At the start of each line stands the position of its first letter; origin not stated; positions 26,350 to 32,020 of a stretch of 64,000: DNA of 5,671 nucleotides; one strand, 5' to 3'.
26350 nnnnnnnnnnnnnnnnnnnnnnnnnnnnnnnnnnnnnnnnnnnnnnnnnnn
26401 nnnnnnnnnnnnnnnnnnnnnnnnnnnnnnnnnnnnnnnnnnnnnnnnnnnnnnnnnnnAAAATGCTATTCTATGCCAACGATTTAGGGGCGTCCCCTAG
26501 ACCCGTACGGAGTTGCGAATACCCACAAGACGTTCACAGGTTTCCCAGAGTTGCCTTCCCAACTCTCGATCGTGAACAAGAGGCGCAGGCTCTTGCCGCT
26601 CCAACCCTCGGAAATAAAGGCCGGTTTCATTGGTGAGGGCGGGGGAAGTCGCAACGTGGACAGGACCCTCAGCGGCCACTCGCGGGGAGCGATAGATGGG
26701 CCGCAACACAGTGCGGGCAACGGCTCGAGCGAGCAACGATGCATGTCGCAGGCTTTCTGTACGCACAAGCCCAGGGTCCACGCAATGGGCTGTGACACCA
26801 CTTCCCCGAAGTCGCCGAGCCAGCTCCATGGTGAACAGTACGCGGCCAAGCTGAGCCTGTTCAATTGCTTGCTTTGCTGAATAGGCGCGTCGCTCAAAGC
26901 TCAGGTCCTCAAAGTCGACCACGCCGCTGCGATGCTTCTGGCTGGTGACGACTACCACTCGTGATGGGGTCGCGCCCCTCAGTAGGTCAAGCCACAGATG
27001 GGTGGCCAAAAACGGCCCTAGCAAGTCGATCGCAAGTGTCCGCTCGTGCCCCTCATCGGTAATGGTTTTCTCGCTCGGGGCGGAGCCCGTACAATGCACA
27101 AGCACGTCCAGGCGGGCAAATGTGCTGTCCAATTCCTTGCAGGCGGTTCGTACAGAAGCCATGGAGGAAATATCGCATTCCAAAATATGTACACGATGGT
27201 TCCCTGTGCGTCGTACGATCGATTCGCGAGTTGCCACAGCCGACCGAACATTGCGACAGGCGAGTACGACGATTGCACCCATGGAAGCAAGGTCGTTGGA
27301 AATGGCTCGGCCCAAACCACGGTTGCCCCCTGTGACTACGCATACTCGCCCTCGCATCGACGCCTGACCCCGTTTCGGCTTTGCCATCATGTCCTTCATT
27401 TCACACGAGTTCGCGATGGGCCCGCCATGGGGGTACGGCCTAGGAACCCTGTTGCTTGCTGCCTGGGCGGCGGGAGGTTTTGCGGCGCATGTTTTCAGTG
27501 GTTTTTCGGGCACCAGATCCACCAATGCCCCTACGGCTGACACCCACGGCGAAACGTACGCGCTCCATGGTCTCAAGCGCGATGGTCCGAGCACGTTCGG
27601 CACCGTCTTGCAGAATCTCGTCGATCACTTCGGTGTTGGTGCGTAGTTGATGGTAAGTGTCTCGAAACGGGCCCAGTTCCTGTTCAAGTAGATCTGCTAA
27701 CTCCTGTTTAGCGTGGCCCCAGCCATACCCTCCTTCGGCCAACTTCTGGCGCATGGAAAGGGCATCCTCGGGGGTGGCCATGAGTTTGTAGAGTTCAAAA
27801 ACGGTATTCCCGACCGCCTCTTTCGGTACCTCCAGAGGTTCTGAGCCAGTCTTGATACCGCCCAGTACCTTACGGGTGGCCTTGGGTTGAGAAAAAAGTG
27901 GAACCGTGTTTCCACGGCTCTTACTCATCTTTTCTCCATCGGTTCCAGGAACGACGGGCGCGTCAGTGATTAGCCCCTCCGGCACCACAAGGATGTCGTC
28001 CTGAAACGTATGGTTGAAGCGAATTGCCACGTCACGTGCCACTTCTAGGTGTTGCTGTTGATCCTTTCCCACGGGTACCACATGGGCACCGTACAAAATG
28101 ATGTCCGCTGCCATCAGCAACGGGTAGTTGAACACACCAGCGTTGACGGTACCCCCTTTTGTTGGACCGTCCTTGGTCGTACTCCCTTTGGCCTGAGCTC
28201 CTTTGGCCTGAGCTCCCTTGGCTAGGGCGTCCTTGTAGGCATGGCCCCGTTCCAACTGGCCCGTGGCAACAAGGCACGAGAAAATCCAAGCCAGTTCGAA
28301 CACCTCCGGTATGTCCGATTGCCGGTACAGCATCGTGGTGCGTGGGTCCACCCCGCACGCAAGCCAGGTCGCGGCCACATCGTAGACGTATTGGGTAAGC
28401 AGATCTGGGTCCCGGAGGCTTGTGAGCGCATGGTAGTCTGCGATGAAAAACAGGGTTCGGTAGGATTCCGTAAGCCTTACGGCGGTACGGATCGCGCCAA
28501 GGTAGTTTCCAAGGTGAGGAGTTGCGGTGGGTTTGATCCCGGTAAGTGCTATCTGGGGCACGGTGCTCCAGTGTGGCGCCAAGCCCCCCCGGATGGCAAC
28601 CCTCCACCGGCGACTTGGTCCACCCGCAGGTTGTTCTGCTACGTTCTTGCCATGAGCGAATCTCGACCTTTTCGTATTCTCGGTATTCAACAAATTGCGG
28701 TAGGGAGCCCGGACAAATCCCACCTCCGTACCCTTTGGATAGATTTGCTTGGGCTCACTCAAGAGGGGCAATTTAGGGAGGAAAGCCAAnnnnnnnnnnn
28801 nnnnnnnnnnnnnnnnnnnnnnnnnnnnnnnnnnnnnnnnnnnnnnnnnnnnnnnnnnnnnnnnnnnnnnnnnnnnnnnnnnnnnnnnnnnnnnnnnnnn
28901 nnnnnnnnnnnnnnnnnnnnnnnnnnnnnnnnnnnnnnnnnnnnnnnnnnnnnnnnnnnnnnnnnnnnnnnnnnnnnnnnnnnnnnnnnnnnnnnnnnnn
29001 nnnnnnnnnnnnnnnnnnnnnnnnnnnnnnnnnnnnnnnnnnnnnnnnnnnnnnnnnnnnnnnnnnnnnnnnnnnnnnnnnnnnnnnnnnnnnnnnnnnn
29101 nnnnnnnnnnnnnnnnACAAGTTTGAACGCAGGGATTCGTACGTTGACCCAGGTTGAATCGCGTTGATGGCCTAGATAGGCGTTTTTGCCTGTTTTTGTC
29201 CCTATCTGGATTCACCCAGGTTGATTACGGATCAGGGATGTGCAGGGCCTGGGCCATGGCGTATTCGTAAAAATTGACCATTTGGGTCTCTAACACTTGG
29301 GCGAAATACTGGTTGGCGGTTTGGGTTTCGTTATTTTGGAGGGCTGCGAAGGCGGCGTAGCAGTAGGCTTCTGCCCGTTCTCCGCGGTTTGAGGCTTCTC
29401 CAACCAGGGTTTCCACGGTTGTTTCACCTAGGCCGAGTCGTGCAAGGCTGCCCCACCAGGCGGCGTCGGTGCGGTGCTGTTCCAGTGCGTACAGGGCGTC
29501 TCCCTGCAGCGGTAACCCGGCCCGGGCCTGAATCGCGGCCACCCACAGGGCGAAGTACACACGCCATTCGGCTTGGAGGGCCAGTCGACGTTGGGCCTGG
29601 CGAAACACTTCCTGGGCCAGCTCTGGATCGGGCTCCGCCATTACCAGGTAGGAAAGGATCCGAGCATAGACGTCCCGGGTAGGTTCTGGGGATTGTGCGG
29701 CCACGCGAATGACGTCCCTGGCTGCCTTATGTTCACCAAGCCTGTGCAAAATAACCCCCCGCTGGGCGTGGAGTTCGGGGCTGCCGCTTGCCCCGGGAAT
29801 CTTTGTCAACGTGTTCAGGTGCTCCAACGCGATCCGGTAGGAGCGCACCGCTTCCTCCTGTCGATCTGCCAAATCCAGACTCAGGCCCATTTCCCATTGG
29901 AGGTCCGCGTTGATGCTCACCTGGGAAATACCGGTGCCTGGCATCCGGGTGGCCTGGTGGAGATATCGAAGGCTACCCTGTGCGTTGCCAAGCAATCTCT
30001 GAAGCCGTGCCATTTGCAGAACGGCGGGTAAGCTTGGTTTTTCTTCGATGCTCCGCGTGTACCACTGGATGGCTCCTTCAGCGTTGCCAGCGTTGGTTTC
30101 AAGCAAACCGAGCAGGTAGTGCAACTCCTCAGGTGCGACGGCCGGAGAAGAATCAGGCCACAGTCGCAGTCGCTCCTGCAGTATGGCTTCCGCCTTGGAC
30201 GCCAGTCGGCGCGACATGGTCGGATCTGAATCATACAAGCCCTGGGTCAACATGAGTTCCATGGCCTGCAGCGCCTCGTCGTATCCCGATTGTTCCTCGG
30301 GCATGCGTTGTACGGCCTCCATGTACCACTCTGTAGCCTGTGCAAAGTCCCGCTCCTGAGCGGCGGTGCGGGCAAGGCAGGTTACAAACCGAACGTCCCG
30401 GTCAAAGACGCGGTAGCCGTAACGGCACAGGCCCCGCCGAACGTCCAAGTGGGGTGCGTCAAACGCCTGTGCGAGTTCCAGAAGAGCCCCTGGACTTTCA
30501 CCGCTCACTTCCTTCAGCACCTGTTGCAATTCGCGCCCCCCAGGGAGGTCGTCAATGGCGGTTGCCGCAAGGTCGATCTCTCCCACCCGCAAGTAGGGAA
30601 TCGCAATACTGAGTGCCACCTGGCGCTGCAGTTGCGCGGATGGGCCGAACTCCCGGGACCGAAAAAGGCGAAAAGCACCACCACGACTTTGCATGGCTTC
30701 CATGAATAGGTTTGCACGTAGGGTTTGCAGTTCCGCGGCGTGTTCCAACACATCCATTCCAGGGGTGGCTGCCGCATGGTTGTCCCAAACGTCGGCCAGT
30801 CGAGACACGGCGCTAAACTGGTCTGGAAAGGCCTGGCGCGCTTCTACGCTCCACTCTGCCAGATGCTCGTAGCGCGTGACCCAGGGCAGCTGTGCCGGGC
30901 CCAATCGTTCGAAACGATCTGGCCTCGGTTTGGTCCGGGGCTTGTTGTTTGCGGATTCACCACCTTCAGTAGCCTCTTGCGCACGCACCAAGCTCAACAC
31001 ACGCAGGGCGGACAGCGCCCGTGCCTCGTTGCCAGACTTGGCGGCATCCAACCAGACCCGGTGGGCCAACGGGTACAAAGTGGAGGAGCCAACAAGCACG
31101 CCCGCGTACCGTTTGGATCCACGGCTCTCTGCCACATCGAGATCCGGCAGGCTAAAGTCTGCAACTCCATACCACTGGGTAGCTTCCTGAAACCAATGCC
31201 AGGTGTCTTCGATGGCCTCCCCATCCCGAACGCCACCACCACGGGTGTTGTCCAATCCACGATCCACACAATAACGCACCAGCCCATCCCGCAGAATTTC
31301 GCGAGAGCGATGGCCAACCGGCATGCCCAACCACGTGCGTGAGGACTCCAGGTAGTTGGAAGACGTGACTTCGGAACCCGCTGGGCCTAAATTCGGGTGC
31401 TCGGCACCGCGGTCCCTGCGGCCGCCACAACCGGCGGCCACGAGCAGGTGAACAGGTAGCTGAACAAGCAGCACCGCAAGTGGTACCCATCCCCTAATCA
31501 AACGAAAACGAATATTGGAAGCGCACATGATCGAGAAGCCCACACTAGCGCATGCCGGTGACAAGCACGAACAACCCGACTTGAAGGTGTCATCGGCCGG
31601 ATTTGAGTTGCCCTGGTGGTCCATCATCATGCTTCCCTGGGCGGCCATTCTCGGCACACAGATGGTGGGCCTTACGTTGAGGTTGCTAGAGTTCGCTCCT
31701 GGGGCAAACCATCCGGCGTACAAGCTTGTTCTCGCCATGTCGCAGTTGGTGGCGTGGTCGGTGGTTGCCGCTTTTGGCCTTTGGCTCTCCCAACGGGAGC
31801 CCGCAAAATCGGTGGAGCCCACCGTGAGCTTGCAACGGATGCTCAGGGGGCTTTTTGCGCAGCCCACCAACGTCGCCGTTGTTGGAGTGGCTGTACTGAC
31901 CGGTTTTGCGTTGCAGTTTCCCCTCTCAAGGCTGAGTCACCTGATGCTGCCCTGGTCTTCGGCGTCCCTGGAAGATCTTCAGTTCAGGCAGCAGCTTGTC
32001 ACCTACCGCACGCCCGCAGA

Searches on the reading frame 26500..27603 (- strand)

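Call 55: search_protein_families(library=pfam, proteins=[window:26500-27603:-], max_evalue=0.001)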
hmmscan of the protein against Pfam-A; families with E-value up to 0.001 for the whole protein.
window:26500-27603:- (368 aa): 3 families
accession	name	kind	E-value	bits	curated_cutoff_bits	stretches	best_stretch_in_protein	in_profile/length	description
PF00106.31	adh_short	-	8.5e-26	91.1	26.6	1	87-286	2-188/195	short chain dehydrogenase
PF13561.12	adh_short_C2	-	7e-21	75.3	27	1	94-298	5-198/236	Enoyl-(Acyl carrier protein) reductase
PF08659.16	KR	-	5e-09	36.8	22.6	1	89-175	4-92/180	KR domain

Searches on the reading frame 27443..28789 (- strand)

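Call 56: search_protein_families(library=pfam, proteins=[window:27443-28789:-], max_evalue=0.001)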
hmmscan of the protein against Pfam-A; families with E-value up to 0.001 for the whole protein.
window:27443-28789:- (449 aa): 1 family
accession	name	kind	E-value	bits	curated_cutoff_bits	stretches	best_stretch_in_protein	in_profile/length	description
PF00579.31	tRNA-synt_1b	-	7.1e-54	183.5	21.1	1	79-370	6-289/292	tRNA synthetases class I (W and Y)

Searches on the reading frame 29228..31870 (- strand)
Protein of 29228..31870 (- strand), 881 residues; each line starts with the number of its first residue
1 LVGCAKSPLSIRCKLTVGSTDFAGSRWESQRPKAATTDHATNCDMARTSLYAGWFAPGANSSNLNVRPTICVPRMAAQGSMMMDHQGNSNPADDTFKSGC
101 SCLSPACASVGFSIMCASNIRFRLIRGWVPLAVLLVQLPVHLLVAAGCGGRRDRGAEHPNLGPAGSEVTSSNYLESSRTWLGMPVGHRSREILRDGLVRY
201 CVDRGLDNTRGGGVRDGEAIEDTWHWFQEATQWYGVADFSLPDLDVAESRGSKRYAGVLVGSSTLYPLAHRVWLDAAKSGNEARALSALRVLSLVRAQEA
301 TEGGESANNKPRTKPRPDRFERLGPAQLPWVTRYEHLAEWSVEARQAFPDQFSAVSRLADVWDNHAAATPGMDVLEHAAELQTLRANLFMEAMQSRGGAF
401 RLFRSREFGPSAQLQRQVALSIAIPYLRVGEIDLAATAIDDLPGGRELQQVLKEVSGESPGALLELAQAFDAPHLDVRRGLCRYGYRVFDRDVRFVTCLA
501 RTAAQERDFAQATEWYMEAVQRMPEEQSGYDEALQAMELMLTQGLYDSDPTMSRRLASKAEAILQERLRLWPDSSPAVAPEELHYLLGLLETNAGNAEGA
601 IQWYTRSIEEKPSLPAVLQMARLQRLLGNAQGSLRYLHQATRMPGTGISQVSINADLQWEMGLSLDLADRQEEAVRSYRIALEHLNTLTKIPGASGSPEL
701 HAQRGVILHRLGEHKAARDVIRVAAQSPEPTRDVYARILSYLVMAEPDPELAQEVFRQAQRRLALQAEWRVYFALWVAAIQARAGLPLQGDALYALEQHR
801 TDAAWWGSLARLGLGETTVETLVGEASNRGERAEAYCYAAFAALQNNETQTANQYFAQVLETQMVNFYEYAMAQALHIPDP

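Call 56: search_protein_families(library=pfam, proteins=[window:29228-31870:-], max_evalue=0.001)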
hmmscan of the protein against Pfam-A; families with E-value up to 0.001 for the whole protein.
window:29228-31870:- (881 aa): 4 families
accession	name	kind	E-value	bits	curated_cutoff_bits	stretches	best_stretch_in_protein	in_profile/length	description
PF07719.23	TPR_2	-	7.7e-09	35.5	27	0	582-612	2-32/34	Tetratricopeptide repeat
PF00515.34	TPR_1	-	3.3e-05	24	27.8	0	582-613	2-33/34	Tetratricopeptide repeat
PF13181.12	TPR_8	-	0.00018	21.8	25.7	0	582-613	2-33/34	Tetratricopeptide repeat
PF04212.24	MIT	-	0.00022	21.7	30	0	664-690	13-39/66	MIT (microtubule interacting and transport) domain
